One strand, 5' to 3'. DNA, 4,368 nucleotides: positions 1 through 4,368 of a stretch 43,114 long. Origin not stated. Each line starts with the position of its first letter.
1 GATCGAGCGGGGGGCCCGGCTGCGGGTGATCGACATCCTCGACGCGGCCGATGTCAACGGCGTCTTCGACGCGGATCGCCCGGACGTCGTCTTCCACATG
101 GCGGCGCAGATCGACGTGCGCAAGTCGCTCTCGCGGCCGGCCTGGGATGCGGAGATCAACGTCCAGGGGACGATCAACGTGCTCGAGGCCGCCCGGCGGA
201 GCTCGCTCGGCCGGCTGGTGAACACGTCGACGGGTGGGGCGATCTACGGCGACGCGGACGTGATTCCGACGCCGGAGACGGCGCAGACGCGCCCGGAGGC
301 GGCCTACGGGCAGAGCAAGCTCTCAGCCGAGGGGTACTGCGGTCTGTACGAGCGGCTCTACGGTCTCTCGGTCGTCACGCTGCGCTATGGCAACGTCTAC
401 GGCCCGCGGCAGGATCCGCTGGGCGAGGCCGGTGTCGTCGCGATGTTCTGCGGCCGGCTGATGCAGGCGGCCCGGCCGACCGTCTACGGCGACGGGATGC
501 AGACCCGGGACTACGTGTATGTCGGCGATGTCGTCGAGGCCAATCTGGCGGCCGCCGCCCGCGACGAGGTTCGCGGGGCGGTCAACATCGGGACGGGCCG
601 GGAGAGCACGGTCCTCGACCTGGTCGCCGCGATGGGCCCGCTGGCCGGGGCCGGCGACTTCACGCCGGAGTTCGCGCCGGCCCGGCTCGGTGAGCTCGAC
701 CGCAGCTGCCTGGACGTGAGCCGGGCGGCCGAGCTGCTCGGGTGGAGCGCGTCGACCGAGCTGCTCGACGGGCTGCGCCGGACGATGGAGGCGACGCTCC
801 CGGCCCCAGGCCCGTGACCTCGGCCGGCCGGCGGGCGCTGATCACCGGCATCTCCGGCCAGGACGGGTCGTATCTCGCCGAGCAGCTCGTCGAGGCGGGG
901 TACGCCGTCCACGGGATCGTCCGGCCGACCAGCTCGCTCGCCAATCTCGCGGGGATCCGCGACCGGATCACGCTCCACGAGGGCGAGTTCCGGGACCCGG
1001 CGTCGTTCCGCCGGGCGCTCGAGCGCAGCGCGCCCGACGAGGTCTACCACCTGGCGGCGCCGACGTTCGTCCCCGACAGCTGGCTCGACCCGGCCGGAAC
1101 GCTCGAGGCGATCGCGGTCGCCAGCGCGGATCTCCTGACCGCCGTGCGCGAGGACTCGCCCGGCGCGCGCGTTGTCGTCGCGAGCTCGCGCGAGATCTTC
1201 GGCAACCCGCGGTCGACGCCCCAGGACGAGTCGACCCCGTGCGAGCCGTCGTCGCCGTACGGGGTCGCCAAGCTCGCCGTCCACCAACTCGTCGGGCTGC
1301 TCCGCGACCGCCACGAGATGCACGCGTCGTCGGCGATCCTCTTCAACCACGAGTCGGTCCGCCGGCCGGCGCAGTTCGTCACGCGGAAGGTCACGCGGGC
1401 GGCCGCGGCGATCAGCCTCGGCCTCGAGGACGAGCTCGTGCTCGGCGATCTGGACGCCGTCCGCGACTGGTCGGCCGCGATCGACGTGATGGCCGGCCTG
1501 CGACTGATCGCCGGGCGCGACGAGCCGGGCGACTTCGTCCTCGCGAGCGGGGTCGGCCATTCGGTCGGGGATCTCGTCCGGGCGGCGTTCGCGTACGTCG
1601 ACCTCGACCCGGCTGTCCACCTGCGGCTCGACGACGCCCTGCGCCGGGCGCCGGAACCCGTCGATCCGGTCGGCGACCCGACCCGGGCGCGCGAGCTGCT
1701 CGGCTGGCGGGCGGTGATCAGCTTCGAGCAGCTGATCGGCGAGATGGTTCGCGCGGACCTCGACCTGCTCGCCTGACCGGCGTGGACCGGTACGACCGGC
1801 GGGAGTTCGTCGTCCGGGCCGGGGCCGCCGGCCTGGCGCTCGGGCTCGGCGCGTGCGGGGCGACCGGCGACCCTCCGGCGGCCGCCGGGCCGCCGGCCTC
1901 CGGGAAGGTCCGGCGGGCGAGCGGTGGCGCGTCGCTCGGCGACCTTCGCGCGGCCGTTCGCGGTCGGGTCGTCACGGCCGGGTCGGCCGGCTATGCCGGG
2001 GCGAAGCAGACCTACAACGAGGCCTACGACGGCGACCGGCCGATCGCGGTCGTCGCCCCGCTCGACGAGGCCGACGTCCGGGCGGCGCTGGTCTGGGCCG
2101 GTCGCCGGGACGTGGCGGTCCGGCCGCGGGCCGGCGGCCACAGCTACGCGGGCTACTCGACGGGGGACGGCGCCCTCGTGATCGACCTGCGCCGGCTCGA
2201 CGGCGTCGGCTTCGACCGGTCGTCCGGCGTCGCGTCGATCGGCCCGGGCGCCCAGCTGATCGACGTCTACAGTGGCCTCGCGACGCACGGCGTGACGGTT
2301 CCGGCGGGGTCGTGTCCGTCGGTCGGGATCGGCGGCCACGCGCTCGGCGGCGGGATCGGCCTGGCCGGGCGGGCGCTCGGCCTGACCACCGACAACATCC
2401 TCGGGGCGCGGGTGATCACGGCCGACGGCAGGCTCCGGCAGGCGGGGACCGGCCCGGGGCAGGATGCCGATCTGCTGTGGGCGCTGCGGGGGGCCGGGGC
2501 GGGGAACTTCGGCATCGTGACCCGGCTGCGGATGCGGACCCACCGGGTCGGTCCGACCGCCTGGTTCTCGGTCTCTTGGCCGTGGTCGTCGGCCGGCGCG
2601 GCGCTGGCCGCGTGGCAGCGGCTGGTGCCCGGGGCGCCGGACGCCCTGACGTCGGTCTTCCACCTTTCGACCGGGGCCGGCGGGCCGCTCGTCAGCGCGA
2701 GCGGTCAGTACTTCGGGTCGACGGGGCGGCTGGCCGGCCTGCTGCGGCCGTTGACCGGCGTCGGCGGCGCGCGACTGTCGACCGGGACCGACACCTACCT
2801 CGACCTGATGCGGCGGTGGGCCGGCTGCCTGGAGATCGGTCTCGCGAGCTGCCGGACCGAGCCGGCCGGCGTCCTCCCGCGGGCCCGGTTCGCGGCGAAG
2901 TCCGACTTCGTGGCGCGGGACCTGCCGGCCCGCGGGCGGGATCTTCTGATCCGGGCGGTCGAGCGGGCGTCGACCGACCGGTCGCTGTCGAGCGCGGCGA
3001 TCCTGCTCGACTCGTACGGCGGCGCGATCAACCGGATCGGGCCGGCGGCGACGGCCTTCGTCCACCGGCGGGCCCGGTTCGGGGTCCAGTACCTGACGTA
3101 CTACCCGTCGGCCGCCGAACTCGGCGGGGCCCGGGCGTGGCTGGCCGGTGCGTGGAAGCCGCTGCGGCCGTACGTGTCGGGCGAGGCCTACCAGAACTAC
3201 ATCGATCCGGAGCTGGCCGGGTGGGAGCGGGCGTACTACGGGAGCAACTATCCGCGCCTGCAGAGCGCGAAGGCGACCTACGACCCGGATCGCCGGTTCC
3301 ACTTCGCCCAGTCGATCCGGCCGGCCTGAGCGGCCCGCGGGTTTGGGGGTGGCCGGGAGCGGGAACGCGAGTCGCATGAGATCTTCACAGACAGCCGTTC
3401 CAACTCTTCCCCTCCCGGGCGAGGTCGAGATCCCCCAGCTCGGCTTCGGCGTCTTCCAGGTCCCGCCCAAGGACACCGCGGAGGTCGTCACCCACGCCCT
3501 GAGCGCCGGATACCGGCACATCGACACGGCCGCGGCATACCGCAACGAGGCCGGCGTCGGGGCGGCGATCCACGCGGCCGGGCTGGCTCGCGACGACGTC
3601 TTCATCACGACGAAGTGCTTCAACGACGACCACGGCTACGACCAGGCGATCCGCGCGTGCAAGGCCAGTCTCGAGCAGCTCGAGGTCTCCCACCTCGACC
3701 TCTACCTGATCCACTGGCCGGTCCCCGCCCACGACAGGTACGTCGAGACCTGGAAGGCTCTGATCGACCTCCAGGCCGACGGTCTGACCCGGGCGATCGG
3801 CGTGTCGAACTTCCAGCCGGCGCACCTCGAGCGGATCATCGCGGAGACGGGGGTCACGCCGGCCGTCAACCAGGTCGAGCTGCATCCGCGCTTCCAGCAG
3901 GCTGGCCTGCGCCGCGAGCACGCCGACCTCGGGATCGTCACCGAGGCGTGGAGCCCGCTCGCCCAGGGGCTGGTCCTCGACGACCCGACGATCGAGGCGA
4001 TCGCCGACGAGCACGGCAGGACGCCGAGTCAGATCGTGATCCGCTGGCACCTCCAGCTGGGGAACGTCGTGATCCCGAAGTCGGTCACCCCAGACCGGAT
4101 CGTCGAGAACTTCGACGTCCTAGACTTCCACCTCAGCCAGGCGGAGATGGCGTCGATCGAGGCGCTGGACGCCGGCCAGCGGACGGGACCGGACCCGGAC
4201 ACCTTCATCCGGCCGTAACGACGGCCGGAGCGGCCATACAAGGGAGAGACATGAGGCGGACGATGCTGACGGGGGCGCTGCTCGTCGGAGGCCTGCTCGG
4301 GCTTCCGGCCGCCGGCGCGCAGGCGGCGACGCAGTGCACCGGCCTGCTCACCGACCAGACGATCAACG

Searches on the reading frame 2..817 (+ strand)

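Call 61: search_protein_families(library=pfam, proteins=[window:2-817:+], max_evalue=0.00001)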
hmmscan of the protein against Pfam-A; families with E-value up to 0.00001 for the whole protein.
window:2-817:+ (271 aa): 6 families
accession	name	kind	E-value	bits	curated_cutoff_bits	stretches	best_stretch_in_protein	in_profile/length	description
PF01370.27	Epimerase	-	8.8e-46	156.7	20.9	1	6-197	44-240/240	NAD dependent epimerase/dehydratase family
PF16363.11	GDP_Man_Dehyd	-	1.1e-41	143.8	27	1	6-260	55-331/332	GDP-mannose 4,6 dehydratase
PF01073.25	3Beta_HSD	-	2e-15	57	22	1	10-185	52-229/280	3-beta hydroxysteroid dehydrogenase/isomerase family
PF04321.23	RmlD_sub_bind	-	8e-13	48.5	27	1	10-136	35-155/287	RmlD substrate binding domain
PF02719.21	Polysacc_synt_2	-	1.1e-11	44.9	20.2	1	9-230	60-266/293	Polysaccharide biosynthesis protein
PF07993.18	NAD_binding_4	-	6.8e-10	39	20.1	1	24-139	86-211/258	Male sterility protein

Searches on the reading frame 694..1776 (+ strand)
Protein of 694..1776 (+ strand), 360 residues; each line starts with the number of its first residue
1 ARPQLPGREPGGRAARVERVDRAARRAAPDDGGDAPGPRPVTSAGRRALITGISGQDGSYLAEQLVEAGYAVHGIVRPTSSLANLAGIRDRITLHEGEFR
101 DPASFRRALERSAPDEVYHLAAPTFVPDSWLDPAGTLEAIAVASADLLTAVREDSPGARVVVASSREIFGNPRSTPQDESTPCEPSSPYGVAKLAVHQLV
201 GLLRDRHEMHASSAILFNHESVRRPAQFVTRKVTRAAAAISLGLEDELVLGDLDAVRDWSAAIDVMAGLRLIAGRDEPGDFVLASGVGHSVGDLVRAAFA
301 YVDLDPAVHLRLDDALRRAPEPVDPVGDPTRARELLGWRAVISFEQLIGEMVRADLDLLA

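Call 61: search_protein_families(library=pfam, proteins=[window:694-1776:+], max_evalue=0.00001)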
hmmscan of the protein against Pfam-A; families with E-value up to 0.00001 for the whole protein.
window:694-1776:+ (360 aa): 3 families
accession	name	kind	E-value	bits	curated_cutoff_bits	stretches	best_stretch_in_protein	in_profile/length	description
PF16363.11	GDP_Man_Dehyd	-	1.9e-88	297.6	27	1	49-351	1-332/332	GDP-mannose 4,6 dehydratase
PF01370.27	Epimerase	-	2.7e-50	171.5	20.9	1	48-282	1-238/240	NAD dependent epimerase/dehydratase family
PF04321.23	RmlD_sub_bind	-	4.5e-09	36.2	27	1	47-202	2-138/287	RmlD substrate binding domain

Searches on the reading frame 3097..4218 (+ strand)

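Call 61: search_protein_families(library=pfam, proteins=[window:3097-4218:+], max_evalue=0.00001)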
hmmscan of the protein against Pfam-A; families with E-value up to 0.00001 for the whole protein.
window:3097-4218:+ (373 aa): 1 family
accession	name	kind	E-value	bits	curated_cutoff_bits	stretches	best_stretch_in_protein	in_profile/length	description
PF00248.27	Aldo_ket_red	-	1.8e-54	185.2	24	1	121-358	15-290/291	Aldo/keto reductase family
